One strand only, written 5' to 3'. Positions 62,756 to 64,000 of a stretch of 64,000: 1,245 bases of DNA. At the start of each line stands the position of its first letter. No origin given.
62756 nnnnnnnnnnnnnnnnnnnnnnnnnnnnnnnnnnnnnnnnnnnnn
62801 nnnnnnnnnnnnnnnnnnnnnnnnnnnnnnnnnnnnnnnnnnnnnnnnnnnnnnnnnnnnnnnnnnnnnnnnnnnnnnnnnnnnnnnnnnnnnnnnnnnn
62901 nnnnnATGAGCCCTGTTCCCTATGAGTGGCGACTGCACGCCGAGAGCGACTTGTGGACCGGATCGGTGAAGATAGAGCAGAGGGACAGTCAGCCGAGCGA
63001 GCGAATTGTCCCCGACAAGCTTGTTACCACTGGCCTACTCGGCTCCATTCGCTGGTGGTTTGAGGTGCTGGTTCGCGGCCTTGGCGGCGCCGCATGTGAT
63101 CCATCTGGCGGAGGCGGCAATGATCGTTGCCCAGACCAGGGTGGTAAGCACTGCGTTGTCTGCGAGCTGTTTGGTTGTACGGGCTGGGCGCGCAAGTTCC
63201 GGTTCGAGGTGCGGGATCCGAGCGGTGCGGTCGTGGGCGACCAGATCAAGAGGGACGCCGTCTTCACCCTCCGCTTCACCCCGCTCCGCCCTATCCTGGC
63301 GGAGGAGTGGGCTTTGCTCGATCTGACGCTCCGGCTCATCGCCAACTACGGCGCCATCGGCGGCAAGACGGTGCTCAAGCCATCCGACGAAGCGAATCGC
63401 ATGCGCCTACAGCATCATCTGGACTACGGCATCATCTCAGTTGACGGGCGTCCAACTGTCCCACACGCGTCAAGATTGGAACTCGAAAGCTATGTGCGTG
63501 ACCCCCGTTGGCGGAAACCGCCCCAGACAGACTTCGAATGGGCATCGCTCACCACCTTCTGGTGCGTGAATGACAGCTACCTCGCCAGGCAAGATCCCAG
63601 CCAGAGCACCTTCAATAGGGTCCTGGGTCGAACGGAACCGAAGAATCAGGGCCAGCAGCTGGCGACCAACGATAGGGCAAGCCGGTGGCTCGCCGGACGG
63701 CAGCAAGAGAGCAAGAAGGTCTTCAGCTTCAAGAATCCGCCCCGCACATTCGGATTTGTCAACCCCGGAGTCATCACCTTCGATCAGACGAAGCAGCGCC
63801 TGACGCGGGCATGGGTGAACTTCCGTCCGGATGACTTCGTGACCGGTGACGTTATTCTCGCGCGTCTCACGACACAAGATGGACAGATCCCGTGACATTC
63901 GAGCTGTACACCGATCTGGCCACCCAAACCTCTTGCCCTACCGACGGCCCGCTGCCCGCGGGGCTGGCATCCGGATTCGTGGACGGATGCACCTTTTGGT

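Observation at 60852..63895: PglX-like methyltransferase lacks its C-terminal half and is start/stop-coupled to a RAMP gene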

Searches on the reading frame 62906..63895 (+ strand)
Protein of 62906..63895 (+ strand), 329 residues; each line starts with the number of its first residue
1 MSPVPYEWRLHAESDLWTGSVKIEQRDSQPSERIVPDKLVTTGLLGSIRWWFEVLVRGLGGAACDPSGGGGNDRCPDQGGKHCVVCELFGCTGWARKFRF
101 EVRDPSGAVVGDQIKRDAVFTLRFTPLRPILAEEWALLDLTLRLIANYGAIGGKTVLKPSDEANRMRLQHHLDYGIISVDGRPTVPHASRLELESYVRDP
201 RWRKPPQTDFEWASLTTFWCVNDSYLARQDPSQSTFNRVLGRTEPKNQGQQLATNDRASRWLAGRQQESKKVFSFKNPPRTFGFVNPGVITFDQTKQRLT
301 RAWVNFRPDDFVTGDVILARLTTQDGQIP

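Call 6: search_protein_families(library=pfam, proteins=[window:62906-63895:+], max_evalue=0.01)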
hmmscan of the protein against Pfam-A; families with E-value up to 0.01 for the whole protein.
window:62906-63895:+ (329 aa): 1 family
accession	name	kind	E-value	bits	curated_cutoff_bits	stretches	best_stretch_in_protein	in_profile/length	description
PF03787.20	RAMPs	-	1.4e-14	55.5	22.1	1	10-155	2-181/189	RAMP superfamily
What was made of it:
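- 62906..63895 (+): cmr1 (RAMP), the first gene of a type III-C CRISPR-Cas effector cassette. Its start overlaps the pglX-N stop. Pfam RAMPs E 1.4e-14 (call 6).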

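Call 7: search_protein_families(library=padloc, proteins=[window:62906-63895:+], max_evalue=0.01)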
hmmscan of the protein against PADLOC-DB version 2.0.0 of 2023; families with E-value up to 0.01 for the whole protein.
window:62906-63895:+ (329 aa): 3 families
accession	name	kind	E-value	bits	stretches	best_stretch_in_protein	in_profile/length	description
PDLC01016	Csm3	-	1e-14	53.4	1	9-155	2-181/189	Csm3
PDLC01270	Cmr1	-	2.8e-08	32.4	1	37-154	22-127/139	"CAS-III-B,CAS-III-C; effector_G7"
PDLC01564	Cmr1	-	0.0017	16.2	0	41-58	30-47/294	"CAS-III-B,CAS-III-C; effector_G7"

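Call 8: find_encoding_contigs(protein=window:62906-63895:+, flank=10000, max_places=6)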
Protein window:62906-63895:+ (329 aa): 2 contigs read that carry it; 2 places shown.
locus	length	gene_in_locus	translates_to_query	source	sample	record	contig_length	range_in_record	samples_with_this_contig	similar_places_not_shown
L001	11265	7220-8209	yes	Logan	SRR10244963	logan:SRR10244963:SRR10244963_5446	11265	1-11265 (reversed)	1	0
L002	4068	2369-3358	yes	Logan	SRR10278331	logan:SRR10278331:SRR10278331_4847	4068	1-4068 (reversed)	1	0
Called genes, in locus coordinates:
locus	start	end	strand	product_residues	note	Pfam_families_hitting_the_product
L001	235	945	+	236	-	PF08849:BrxA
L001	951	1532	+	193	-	-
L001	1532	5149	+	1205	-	PF25796:BREX_BrxC_4th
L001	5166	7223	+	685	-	PF20473:MmeI_Mtase (faint), PF07669:Eco57I, PF02384:N6_Mtase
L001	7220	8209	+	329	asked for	PF03787:RAMPs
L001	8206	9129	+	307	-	PF03787:RAMPs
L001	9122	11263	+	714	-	?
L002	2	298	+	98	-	?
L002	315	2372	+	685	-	PF20473:MmeI_Mtase (faint), PF07669:Eco57I, PF02384:N6_Mtase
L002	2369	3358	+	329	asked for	PF03787:RAMPs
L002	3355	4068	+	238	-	?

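Call 9: search_protein_families(library=ncbifam, proteins=[window:62906-63895:+], max_evalue=0.01)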
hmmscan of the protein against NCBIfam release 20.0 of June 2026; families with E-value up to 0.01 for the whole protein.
window:62906-63895:+ (329 aa): 1 family
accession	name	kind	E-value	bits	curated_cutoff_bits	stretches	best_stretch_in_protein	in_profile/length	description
TIGR01894.1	cas_TM1795_cmr1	hypoth_equivalog_domain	1.5e-10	41.5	28.65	1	35-105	20-81/167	type III-B CRISPR module RAMP protein Cmr1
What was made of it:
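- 62906..63895 (+): TIGR01894 Cmr1 E 1.5e-10 (call 9).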

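Call 12: search_protein_families(library=pfam, proteins=[L001:8206-9129:+, L001:9122-11263:+], max_evalue=1)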
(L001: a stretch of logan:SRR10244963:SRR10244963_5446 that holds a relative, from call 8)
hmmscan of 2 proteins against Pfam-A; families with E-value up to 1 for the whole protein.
L001:8206-9129:+ (307 aa): 2 families
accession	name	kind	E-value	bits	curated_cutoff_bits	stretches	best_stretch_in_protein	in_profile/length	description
PF03787.20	RAMPs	-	4.6e-13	50.5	22.1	1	86-267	1-187/189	RAMP superfamily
PF20773.4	InhA-like_MAM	-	0.33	10.9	26.9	1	34-73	40-80/191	Immune inhibitor A-like, MAM domain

L001:9122-11263:+ (714 aa): 0 families

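Call 13: search_protein_families(library=padloc, proteins=[L001:8206-9129:+, L001:9122-11263:+], max_evalue=1)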
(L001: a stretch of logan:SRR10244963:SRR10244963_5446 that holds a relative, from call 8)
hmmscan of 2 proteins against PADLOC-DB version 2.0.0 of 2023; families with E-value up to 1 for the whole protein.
L001:8206-9129:+ (307 aa): 21 families
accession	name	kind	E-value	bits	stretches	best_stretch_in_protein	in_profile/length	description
PDLC00988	Cmr6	-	1.7e-64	216.1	1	74-270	3-226/252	Cmr6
PDLC01535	Cmr6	-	5.6e-62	207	1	78-269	7-184/185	"CAS-III-B,CAS-III-C; effector_G7"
PDLC01015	Csm3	-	6.1e-09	35.3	1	100-266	12-178/178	Csm3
PDLC01339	Csm3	-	7.5e-09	34.8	1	100-266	4-163/163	"CAS-III-A,CAS-III-D; effector_G7"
PDLC01016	Csm3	-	3.6e-07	28.7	1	87-266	3-186/189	Csm3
PDLC01452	Cmr6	-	7.8e-06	24.2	1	102-268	85-224/228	"CAS-III-B,CAS-III-C; effector_G7"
PDLC01274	Cmr6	-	3.2e-05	22.1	1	102-267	45-186/188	"CAS-III-B,CAS-III-C; effector_G7"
PDLC00987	Cmr6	-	6.4e-05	21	1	102-236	50-183/213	Cmr6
PDLC01613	Csm3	-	0.00017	20.5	1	86-294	1-104/177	"CAS-III-A,CAS-III-D; effector_G7"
PDLC00982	Cmr4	-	0.00034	18.5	1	102-172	21-78/281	Cmr4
PDLC01295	Cmr4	-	0.00042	18.6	1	102-178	20-77/256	"CAS-III-B,CAS-III-C; effector_G7"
PDLC00981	Cmr4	-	0.0016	16.4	1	102-171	21-77/283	CRISPR type III-B/RAMP module RAMP protein Cmr4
PDLC01017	Csm3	-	0.0024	15.6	1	104-169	35-102/257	Csm3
PDLC01442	Csm3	-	0.0042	15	1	102-167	32-93/208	"CAS-III-A,CAS-III-D; effector_G7"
PDLC01297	Csm3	-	0.0042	15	1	104-171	29-86/198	"CAS-III-A,CAS-III-D; effector_G7"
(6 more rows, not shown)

L001:9122-11263:+ (714 aa): 2 families
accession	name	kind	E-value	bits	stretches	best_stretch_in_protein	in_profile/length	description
PDLC01314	Cas10c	-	1.2e-72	243.7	1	8-694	5-531/785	CAS-III-C; effector_LS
PDLC00918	Cas10c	-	4e-49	165.2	2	199-618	173-563/953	Cas10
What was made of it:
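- On Type III-C CRISPR-Cas effector: On L001, which is identical to the window where they overlap: PADLOC Cas10c E 1.2e-72 and Cmr6 E 1.7e-64 (call 13).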

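Call 23: find_related_loci(query=L001:9122-11263:+, collection=genome_contigs, flank=10000)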
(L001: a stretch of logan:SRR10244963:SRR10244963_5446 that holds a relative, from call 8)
Query L001:9122-11263:+ (714 aa) in genome_contigs; peptide patterns used: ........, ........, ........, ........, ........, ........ (x = any residue, [..] = any of these).
35 stretches matched a pattern; 7 encode a relative of the query (tblastn E <= 1e-3); 7 distinct loci.
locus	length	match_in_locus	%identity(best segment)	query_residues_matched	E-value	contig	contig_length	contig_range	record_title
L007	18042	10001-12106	58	1-711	0e+0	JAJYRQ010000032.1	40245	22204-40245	MAG: Deltaproteobacteria bacterium isolate DX1.bin15 NODE_1327_length_40245_cov_2.728401, whole genome shotgun sequence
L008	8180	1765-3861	55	1-711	0e+0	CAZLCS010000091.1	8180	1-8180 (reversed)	MAG TPA_asm: uncultured Syntrophobacteraceae bacterium isolate binchicken_co168_326 genome assembly, contig: NODE_13989_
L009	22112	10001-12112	55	1-711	0e+0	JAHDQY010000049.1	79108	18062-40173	MAG: Synergistales bacterium isolate SV1-B2.2 k141_30895, whole genome shotgun sequence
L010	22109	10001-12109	55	1-711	0e+0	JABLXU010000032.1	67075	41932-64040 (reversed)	MAG: Candidatus Omnitrophota bacterium isolate Ch114 contig32, whole genome shotgun sequence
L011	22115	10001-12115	55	1-711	0e+0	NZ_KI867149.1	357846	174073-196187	Syntrophorhabdus aromaticivorans UI SynarDRAFT_SAI.1, whole genome shotgun sequence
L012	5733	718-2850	54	1-711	0e+0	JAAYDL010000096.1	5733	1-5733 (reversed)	MAG: Lentisphaerae bacterium isolate AS06rmzACSIP_553 153767_AS06, whole genome shotgun sequence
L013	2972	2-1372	52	265-712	3e-155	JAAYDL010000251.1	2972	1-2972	MAG: Lentisphaerae bacterium isolate AS06rmzACSIP_553 428027_AS06, whole genome shotgun sequence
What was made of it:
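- Tried and rejected: The MAG is not among the GTDB representative genomes scanned (call 23).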

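Call 27: search_protein_families(library=padloc, proteins=[L011:13039-14034:+, L011:14034-14420:+, L011:14417-15283:+, L011:15285-15659:+, L011:15656-16171:+, L011:16360-17364:+, L011:3826-5019:+, L011:6628-7488:+, L011:7560-8195:+, L011:17719-18855:+], max_evalue=0.001)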
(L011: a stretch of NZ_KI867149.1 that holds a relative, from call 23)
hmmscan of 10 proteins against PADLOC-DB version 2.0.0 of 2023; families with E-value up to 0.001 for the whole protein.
L011:13039-14034:+ (331 aa): 22 families
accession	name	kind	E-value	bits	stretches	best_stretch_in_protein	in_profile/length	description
PDLC01441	Cmr4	-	2.5e-45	153.2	1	13-316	5-243/245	"CAS-III-B,CAS-III-C; effector_G7"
PDLC00981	Cmr4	-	1.7e-34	118.1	1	16-313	6-283/283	CRISPR type III-B/RAMP module RAMP protein Cmr4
PDLC01295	Cmr4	-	1.8e-31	108.3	1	16-313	6-256/256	"CAS-III-B,CAS-III-C; effector_G7"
PDLC00982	Cmr4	-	3.9e-31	106.9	1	16-313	6-281/281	Cmr4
PDLC01442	Csm3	-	2.5e-18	64.7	1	20-318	19-184/208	"CAS-III-A,CAS-III-D; effector_G7"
PDLC01017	Csm3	-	2.9e-18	64.5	2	21-102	21-100/257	Csm3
PDLC01016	Csm3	-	1.2e-16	59.7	1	18-312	6-188/189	Csm3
PDLC01014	Csm3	-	8.7e-16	56.6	2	23-100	20-89/203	CRISPR type III-A/MTUBE-associated RAMP protein Csm3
PDLC01297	Csm3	-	1.6e-15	55.5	2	23-101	17-83/198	"CAS-III-A,CAS-III-D; effector_G7"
PDLC01613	Csm3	-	7.7e-14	51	1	17-313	4-177/177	"CAS-III-A,CAS-III-D; effector_G7"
PDLC01339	Csm3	-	1e-12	47.4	1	18-161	2-99/163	"CAS-III-A,CAS-III-D; effector_G7"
PDLC02111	Cas7_IIId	-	1.4e-11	41.9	2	211-316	85-177/417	-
PDLC01015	Csm3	-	4.9e-11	42.1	1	18-119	2-91/178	Csm3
PDLC01296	Csm3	-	1e-09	36.6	1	220-312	105-184/192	"CAS-III-A,CAS-III-D; effector_G7"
PDLC02115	Cas7_IIId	-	1.9e-08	31.9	1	214-323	88-182/486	-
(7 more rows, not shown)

L011:14034-14420:+ (128 aa): 4 families
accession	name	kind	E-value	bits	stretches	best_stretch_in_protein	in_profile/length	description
PDLC01471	Cmr5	-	1.9e-32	110.2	1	7-122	2-113/114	CAS-III-C; effector_SS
PDLC00984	Cmr5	-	6.3e-31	105.5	1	7-125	4-128/129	Cmr5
PDLC01517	Cmr5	-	1.2e-09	36.6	1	87-119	95-127/131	CAS-III-C; effector_SS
PDLC00986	Cmr5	-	1.9e-05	22.7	0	87-119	140-172/178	Cmr5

L011:14417-15283:+ (288 aa): 3 families
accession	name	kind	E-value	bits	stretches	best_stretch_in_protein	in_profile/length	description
PDLC00979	Cmr3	-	4.7e-74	247.4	1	1-287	1-283/287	Cmr3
PDLC01478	Cmr3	-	8.6e-69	230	1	1-287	1-256/258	"CAS-III-B,CAS-III-C; effector_G5"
PDLC01313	Cas5_IIId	-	0.00023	19.2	0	12-53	7-49/338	CAS-III-D; effector_G5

L011:15285-15659:+ (124 aa): 0 families

L011:15656-16171:+ (171 aa): 0 families

L011:16360-17364:+ (334 aa): 0 families

L011:3826-5019:+ (397 aa): 16 families
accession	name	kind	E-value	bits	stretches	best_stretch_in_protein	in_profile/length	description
PDLC03029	MTase_I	-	5e-177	588.3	3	122-301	264-443/661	Type I methyltransferase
PDLC03019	MTase_I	-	3.6e-18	63.3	1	126-271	253-388/932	Type I methyltransferase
PDLC03027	MTase_I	-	4.7e-18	63.1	1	129-282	247-387/810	Type I methyltransferase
PDLC03022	MTase_I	-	3.6e-17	60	1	132-286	292-428/857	Type I methyltransferase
PDLC03028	MTase_I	-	1.7e-15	54.2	1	170-286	1031-1144/1236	Type I methyltransferase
PDLC03240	MTase_II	-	4.3e-14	50.2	1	119-307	254-429/511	Type II methyltransferase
PDLC03031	MTase_I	-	5.2e-14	49.4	1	138-266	284-408/834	Type I methyltransferase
PDLC03033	MTase_I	-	3.3e-11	40.9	1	136-290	299-446/541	Type I methyltransferase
PDLC03035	MTase_I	-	9.4e-11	38.9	1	137-315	272-437/653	Type I methyltransferase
PDLC03032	MTase_I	-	1.1e-10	38.3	1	137-283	257-390/1001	Type I methyltransferase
PDLC03038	MTase_I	-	1.6e-10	37.5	1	123-277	251-396/896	Type I methyltransferase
PDLC03026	MTase_I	-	4.4e-10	37.3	1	121-263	235-357/487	Type I methyltransferase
PDLC04134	mad2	-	8.2e-09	32.8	1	110-299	328-477/492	mads_2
PDLC03021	MTase_I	-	3.4e-08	30.8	1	125-315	256-404/491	Type I methyltransferase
PDLC03037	MTase_I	-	2.3e-07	27.4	1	120-276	252-393/751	Type I methyltransferase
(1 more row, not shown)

L011:6628-7488:+ (286 aa): 0 families

L011:7560-8195:+ (211 aa): 0 families

L011:17719-18855:+ (378 aa): 0 families
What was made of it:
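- L011 adds cmr4, cmr5 and cmr3 (call 27).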

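Call 61: search_protein_families(library=pfam, proteins=[L009:2405-5260:+, L009:5244-7259:+, L009:16266-17090:+, L009:18303-19721:+, L010:4166-5668:+, L010:6260-7765:-, L010:15512-17908:-, L007:6778-7683:+, L007:14275-15303:+, L011:16360-17364:+], max_evalue=0.001)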
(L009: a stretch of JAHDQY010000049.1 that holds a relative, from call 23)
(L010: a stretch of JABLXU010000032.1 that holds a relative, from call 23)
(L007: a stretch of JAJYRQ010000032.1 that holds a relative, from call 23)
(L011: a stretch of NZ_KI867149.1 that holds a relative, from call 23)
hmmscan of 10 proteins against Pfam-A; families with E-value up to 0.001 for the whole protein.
L009:2405-5260:+ (951 aa): 4 families
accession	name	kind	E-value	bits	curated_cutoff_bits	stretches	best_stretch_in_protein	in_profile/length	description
PF00271.37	Helicase_C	-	1.9e-25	89.7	23.5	1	483-591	7-110/110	Helicase conserved C-terminal domain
PF00176.29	SNF2-rel_dom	-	3.1e-15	56.5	24.9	1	111-312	18-186/290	SNF2-related domain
PF04851.21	ResIII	-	6.2e-10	39.7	22.5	1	95-290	5-163/164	Type III restriction enzyme, res subunit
PF00270.35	DEAD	-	1.1e-05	25.7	26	0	238-291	103-162/167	DEAD/DEAH box helicase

L009:5244-7259:+ (671 aa): 1 family
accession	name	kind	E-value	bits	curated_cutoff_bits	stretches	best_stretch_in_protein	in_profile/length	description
PF08665.17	PglZ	-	3.3e-25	89.5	25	1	408-581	2-176/179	PglZ domain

L009:16266-17090:+ (274 aa): 7 families
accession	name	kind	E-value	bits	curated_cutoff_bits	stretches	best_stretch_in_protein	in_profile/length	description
PF13649.12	Methyltransf_25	-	3.7e-12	47.2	27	1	57-148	1-88/97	Methyltransferase domain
PF13847.12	Methyltransf_31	-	1.5e-09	38.1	27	1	52-162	2-113/145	Methyltransferase domain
PF13489.12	Methyltransf_23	-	1.6e-08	34.9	27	1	42-161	9-119/164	Methyltransferase domain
PF08242.18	Methyltransf_12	-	4.2e-08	34.3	30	1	58-154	1-96/98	Methyltransferase domain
PF08241.18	Methyltransf_11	-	1.3e-07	32.6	21.2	1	58-157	1-94/95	Methyltransferase domain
PF01728.25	FtsJ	-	0.00039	20.8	24.1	1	40-132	7-100/181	FtsJ-like methyltransferase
PF07021.18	MetW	-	0.00071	19.7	21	0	51-92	11-51/193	Methionine biosynthesis protein MetW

L009:18303-19721:+ (472 aa): 1 family
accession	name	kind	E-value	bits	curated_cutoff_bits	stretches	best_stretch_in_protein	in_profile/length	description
PF00474.23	SSF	-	7.7e-32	111.1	22.8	1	37-420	1-406/406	Sodium:solute symporter family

L010:4166-5668:+ (500 aa): 1 family
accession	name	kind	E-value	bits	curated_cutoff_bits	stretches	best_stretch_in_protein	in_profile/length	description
PF05951.18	Peptidase_M15_2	-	0.00053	20.2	27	0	346-392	71-114/153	Bacterial protein of unknown function (DUF882)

L010:6260-7765:- (501 aa): 0 families

L010:15512-17908:- (798 aa): 10 families
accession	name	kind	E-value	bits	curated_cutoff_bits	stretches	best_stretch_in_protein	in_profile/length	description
PF00072.30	Response_reg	-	3e-40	137.3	30.2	2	678-789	1-110/111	Response regulator receiver domain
PF13426.13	PAS_9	-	2.6e-25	89.1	27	2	184-281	2-103/103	PAS domain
PF02518.31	HATPase_c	-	4.2e-22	79.1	26.4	1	535-656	2-110/111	Histidine kinase-, DNA gyrase B-, and HSP90-like ATPase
PF00989.32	PAS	-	9.9e-17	61.4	22.6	2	174-279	2-113/113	PAS fold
PF08448.16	PAS_4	-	3.4e-15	56.7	23.1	1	179-284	1-110/110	PAS fold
PF13188.13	PAS_8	-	3.2e-10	40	21.8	1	295-343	2-49/65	PAS domain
PF08447.18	PAS_3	-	4.8e-08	33.6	25.6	1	319-389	3-75/89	PAS fold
PF00512.31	HisKA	-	4.3e-07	30.3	26.9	1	429-491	3-64/66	His Kinase A (phospho-acceptor) domain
PF12860.13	PAS_7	-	2.9e-06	27.8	27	1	180-287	2-115/115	PAS fold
PF13596.12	PAS_10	-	4.6e-06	27.7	22.1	1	184-280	10-106/106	PAS domain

L007:6778-7683:+ (301 aa): 2 families
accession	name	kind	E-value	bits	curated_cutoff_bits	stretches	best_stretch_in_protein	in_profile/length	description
PF01634.23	HisG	-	4.5e-37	127.9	25.5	1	55-211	1-152/158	ATP phosphoribosyltransferase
PF08029.16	HisG_C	-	2.3e-22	79.3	23.5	1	221-299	1-73/73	HisG, C-terminal domain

L007:14275-15303:+ (342 aa): 0 families

L011:16360-17364:+ (334 aa): 0 families
